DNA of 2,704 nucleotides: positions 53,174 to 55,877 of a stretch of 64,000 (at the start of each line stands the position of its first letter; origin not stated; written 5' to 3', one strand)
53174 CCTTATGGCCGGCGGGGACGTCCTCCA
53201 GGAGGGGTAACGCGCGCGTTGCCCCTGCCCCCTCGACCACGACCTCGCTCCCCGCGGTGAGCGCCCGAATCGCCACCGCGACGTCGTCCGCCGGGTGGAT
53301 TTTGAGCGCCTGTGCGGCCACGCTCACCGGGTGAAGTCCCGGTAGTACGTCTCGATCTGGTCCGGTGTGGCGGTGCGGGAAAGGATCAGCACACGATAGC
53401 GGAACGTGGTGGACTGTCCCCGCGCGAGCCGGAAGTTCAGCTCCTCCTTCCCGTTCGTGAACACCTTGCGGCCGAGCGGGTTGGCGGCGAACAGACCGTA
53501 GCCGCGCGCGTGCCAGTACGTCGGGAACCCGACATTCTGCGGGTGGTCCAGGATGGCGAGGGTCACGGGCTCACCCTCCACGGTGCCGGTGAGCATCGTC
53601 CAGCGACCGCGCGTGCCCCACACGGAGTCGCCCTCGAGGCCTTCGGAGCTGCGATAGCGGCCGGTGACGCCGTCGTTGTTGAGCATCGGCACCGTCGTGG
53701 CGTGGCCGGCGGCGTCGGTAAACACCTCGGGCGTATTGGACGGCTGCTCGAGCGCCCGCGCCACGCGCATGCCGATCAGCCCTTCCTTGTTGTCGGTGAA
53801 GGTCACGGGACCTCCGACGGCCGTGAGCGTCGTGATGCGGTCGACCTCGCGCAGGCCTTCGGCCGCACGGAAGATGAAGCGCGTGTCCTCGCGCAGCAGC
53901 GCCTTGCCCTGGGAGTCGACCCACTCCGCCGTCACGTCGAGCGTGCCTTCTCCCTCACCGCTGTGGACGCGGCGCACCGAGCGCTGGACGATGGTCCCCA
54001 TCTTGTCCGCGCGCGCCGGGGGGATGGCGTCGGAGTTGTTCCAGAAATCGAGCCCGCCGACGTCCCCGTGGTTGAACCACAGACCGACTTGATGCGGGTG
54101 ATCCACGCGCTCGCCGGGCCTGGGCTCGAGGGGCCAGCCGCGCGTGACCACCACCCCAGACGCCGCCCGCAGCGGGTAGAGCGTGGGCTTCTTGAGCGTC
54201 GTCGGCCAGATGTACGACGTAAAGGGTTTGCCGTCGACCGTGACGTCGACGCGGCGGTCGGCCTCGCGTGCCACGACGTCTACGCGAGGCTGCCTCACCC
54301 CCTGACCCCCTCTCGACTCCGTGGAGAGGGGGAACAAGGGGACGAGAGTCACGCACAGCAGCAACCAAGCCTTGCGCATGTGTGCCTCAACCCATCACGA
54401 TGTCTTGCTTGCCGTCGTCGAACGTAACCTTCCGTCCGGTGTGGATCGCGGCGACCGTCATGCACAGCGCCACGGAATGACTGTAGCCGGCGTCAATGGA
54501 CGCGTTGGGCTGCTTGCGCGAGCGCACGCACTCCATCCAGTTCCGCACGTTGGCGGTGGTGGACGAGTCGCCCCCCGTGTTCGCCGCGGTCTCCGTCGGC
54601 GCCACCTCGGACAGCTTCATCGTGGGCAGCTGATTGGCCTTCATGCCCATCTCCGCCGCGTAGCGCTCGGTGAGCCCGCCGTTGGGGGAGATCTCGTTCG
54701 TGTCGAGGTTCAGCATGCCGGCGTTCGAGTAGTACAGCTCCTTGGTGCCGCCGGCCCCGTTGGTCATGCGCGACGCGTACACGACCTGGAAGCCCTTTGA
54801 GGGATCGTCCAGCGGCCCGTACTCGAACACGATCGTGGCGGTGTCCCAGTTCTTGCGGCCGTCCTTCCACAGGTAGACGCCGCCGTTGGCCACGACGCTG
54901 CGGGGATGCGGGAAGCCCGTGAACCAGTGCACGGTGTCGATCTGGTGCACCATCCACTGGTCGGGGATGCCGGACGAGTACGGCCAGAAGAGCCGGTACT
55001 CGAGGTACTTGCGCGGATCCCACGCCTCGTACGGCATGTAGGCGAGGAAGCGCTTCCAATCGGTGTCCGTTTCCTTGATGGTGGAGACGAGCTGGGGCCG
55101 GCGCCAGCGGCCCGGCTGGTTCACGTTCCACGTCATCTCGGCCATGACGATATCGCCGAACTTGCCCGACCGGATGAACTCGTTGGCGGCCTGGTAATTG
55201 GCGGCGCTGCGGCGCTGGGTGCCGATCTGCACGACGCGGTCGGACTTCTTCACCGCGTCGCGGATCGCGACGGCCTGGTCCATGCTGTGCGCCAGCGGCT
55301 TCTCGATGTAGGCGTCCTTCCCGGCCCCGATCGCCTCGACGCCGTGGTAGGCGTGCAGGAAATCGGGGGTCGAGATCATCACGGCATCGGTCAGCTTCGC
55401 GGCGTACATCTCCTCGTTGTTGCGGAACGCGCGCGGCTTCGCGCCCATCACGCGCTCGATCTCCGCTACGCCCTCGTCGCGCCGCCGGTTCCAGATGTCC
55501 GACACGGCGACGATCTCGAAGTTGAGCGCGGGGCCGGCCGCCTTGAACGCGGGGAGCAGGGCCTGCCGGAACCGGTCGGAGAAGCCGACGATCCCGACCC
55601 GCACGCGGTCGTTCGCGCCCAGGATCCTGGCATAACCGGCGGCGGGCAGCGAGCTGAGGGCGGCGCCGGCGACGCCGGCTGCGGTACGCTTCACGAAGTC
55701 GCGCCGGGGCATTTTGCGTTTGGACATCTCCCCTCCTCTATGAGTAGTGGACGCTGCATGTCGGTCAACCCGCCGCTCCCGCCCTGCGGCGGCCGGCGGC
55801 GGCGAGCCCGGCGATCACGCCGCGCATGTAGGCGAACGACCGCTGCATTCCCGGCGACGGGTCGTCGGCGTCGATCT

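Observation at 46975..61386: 14.4-kb, 10-gene translationally coupled SusC/SusD operon combining periplasmic oxidoreductases, TIM-barrel, DUF1080, PmoA-like and uronate catabolism genes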

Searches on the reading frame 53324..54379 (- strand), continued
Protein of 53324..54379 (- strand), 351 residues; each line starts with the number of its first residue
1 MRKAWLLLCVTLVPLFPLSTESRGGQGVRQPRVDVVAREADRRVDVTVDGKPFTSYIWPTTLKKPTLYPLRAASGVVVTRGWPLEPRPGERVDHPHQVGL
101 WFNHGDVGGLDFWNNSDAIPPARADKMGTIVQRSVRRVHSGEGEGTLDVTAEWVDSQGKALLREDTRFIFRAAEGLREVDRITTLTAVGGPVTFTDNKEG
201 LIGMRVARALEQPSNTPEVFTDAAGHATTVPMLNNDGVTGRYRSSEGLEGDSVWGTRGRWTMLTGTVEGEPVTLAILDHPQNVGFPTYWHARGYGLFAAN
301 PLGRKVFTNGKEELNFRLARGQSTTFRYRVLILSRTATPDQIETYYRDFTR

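Call 78: find_encoding_contigs(protein=P0061, flank=10000, max_places=1)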
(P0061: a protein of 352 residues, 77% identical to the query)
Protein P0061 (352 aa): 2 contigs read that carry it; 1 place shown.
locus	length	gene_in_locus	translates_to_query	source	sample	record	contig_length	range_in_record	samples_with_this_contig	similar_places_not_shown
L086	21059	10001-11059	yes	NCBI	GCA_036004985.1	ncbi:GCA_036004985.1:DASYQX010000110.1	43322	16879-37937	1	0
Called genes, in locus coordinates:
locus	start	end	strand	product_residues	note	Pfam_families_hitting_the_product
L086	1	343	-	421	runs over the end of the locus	PF07690:MFS_1, PF00083:Sugar_tr (weak), PF07690:MFS_1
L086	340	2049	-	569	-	PF00732:GMC_oxred_N, PF01266:DAO (faint), PF05199:GMC_oxred_C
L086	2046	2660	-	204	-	PF13618:Gluconate_2-dh3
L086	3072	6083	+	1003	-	PF13620:CarboxypepD_reg, PF13715:CarbopepD_reg_2, PF07715:Plug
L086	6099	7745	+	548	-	PF14322:SusD-like_3, PF07980:SusD_RagB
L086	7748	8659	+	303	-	PF01261:AP_endonuc_2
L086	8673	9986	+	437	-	PF01408:GFO_IDH_MocA, PF22725:GFO_IDH_MocA_C3 (faint), PF19051:GFO_IDH_MocA_C2 (faint)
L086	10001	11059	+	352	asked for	PF14100:DUF6807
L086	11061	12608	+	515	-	PF08666:SAF (weak), PF04295:GD_AH_second, PF20629:GD_AH_C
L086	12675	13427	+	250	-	PF06439:3keto-disac_hyd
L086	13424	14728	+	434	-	PF01408:GFO_IDH_MocA, PF22725:GFO_IDH_MocA_C3 (weak), PF19051:GFO_IDH_MocA_C2, PF02894:GFO_IDH_MocA_C (weak)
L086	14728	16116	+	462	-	PF02614:UxaC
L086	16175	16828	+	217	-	PF13442:Cytochrome_CBB3 (weak), PF00034:Cytochrom_C (faint)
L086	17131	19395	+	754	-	PF00664:ABC_membrane, PF00005:ABC_tran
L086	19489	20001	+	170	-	PF08909:DUF1854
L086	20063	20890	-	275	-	PF01149:Fapy_DNA_glyco, PF06831:H2TH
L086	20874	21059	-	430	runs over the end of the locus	PF02844:GARS_N, PF01071:GARS_A, PF02786:CPSase_L_D2 (weak), PF02843:GARS_C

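Call 79: find_encoding_contigs(protein=P0064, flank=10000, max_places=1)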
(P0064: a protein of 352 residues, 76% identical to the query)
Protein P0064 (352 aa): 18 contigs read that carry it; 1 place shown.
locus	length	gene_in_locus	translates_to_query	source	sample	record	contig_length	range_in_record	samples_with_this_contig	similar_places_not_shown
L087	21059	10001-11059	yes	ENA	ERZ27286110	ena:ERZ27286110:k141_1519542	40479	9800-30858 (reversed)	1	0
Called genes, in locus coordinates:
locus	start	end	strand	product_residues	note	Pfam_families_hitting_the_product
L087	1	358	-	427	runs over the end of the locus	PF00083:Sugar_tr (faint), PF07690:MFS_1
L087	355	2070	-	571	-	PF00732:GMC_oxred_N, PF01266:DAO (weak), PF05199:GMC_oxred_C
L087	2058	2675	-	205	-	PF13618:Gluconate_2-dh3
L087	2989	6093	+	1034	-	PF13620:CarboxypepD_reg, PF13715:CarbopepD_reg_2, PF07715:Plug, PF00593:TonB_dep_Rec_b-barrel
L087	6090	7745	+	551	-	PF14322:SusD-like_3, PF07980:SusD_RagB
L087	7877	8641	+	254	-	PF01261:AP_endonuc_2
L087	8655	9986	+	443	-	PF01408:GFO_IDH_MocA, PF22725:GFO_IDH_MocA_C3 (faint)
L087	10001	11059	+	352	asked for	PF14100:DUF6807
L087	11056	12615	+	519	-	PF08666:SAF, PF04295:GD_AH_second, PF20629:GD_AH_C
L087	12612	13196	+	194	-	PF13618:Gluconate_2-dh3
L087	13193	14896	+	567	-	PF00732:GMC_oxred_N, PF05199:GMC_oxred_C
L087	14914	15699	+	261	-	PF06439:3keto-disac_hyd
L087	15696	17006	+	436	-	PF01408:GFO_IDH_MocA, PF19051:GFO_IDH_MocA_C2, PF02894:GFO_IDH_MocA_C (weak), PF22725:GFO_IDH_MocA_C3 (weak)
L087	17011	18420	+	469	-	PF02614:UxaC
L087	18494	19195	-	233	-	PF07715:Plug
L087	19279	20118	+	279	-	PF02548:Pantoate_transf (weak), PF13714:PEP_mutase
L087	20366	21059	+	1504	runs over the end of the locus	PF00310:GATase_2, PF04898:Glu_syn_central, PF01645:Glu_synthase, PF01493:GXGXG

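Call 87: find_encoding_contigs(protein=P0067, flank=6000, max_places=2)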
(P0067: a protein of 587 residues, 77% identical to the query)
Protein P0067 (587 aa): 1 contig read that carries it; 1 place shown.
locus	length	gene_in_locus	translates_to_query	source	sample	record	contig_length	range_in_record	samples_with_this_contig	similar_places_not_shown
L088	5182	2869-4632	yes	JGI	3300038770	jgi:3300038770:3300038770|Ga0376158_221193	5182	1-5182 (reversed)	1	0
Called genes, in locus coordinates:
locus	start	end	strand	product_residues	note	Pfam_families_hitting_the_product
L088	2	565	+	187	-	?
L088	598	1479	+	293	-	PF01261:AP_endonuc_2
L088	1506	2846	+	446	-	PF01408:GFO_IDH_MocA, PF22725:GFO_IDH_MocA_C3 (faint), PF19051:GFO_IDH_MocA_C2 (faint)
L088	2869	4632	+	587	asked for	PF14100:DUF6807, PF06439:3keto-disac_hyd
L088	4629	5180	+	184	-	?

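Call 90: find_related_loci(query=window:53324-54379:-, collection=metagenome_contigs, flank=10000)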
Query window:53324-54379:- (351 aa) in metagenome_contigs; peptide patterns used: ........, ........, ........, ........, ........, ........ (x = any residue, [..] = any of these).
600 stretches matched a pattern (row limit reached: there are more); 543 encode a relative of the query (tblastn E <= 1e-3); the best 80 are kept; 80 distinct loci.
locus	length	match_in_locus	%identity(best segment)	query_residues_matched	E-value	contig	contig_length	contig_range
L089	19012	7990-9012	85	1-351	0e+0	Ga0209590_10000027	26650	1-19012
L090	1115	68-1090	84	1-351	0e+0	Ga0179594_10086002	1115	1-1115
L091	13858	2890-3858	88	29-351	0e+0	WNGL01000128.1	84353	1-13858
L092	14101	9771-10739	89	29-351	0e+0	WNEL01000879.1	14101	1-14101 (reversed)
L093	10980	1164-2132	88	29-351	0e+0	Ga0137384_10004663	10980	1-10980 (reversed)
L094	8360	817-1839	83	1-351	0e+0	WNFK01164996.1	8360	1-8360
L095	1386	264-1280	83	1-349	0e+0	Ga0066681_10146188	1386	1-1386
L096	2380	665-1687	82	1-351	0e+0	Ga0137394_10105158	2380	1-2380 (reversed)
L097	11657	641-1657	83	1-349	0e+0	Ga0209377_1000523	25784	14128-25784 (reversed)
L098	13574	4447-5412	88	30-351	0e+0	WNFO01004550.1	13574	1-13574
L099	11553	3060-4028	87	29-351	0e+0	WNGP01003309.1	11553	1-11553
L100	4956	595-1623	83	1-351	0e+0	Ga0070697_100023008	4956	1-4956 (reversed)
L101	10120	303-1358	80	1-351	0e+0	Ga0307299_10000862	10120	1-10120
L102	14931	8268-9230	88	31-351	0e+0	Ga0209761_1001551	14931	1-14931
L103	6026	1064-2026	88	31-351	0e+0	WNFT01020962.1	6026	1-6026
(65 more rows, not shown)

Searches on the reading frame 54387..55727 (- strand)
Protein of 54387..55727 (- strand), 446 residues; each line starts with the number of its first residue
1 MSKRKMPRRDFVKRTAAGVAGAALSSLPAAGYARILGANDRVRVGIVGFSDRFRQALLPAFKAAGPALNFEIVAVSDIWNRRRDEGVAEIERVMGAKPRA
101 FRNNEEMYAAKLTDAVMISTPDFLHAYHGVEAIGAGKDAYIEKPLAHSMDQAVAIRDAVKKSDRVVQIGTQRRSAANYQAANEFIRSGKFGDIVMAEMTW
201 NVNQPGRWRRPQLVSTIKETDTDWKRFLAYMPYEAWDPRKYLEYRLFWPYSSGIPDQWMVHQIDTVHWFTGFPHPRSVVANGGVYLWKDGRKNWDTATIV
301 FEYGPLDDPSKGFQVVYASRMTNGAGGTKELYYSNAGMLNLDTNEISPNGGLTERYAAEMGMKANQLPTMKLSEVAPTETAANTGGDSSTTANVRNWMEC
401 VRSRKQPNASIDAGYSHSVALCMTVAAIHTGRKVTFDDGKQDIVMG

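Call 4: search_protein_families(library=pfam, proteins=[window:54387-55727:-], max_evalue=0.001)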
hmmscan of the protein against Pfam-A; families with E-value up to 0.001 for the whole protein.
window:54387-55727:- (446 aa): 4 families
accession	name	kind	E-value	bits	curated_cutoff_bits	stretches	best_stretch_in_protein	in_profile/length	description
PF01408.29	GFO_IDH_MocA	-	1.1e-13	52.3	24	1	42-169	1-119/120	Oxidoreductase family, NAD-binding Rossmann fold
PF22725.1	GFO_IDH_MocA_C3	-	8.1e-08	32.7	27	0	243-304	34-93/124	GFO/IDH/MocA C-terminal domain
PF02894.22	GFO_IDH_MocA_C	-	2.9e-05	24.4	22.9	0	244-304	32-92/218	Oxidoreductase family, C-terminal alpha/beta domain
PF19051.5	GFO_IDH_MocA_C2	-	0.00039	20.5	23.3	0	391-444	182-235/254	Oxidoreductase family, C-terminal alpha/beta domain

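Call 8: search_solved_structures(query=window:54387-55727:-, max_evalue=0.001)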
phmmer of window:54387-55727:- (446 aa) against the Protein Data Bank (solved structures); distinct sequences matched with E-value up to 0.001: 46.
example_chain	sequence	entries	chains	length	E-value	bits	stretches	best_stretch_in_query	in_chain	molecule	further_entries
8tdh_A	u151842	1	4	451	1.2e-12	50.6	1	109-278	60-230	Predicted dehydrogenases and related proteins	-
8tdf_A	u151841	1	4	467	1.3e-12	50.5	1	109-278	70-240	Dehydrogenase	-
7xr9_A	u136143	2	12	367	1.6e-12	50.2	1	41-194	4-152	DgpA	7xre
1zh8_A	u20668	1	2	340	8.3e-10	41.3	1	41-202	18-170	oxidoreductase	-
3q2k_A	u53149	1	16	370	3.4e-08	36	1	41-212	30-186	oxidoreductase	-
3ec7_A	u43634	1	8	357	4e-08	35.7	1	64-222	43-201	Putative Dehydrogenase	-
9m3d_B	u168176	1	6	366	7.7e-08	34.8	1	42-197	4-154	DgpA1 from W974-1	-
4koa_A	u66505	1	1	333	1.1e-07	34.3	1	42-205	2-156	1,5-anhydro-D-fructose reductase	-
5ya8_A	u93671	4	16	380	1.4e-07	33.9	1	109-192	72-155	Scyllo-inositol dehydrogenase with L-glucose dehydrogenase activity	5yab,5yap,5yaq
6ktj_A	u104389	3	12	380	1.5e-07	33.9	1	109-192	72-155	Scyllo-inositol dehydrogenase with L-glucose dehydrogenase activity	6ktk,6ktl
3e18_A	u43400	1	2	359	4.3e-07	32.4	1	66-210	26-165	oxidoreductase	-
9azo_A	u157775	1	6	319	4.6e-07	32.2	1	77-196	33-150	PmdC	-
4n54_A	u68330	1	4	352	5e-07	32.1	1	99-196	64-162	Inositol dehydrogenase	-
3mz0_A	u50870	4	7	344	5e-07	32.1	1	68-195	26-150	Inositol 2-dehydrogenase/D-chiro-inositol 3-dehydrogenase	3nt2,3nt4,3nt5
4mkx_A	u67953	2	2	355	5.1e-07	32.1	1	99-196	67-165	Inositol dehydrogenase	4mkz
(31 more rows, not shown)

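Call 50: search_protein_families(library=ncbifam, proteins=[window:54387-55727:-], max_evalue=0.00001)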
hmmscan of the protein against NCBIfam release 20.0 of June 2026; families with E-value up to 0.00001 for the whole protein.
window:54387-55727:- (446 aa): 9 families
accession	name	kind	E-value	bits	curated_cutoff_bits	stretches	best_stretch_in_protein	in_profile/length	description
TIGR04380.1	myo_inos_iolG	equivalog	2.4e-20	72.7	355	1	69-197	26-149/330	inositol 2-dehydrogenase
NF058561.1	BT_2158_fam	equivalog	3.5e-20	72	750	1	8-281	2-266/487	glycoside 3-dehydrogenase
NF040723.1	UDP-GlcNAcDh_Arch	equivalog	3.3e-14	53.1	450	1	69-196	24-144/302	UDP-N-acetylglucosamine 3-dehydrogenase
NF052679.1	InsChiInosDhIolG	equivalog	3.5e-13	49.3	540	1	71-198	29-153/343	bifunctional inositol 2-dehydrogenase/D-chiro-inositol 1-dehydrogenase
NF041392.1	XylDh_Gfo6_Halo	equivalog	1.8e-09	36.9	350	1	39-196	14-166/350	D-xylose 1-dehydrogenase Gfo6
NF052479.1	LevoglcsnDh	equivalog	2e-09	36.6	650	1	111-199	72-160/386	levoglucosan dehydrogenase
NF008607.0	PRK11579.1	subfamily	2.2e-09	36.8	330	1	39-209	2-164/346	oxidoreductase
NF007574.0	PRK10206.1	equivalog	2.6e-06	26.7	352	1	114-206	67-159/345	oxidoreductase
NF058563.1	BT_2159_fam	equivalog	5.5e-06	25.6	650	1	42-196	1-146/350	disaccharide 3-dehydrogenase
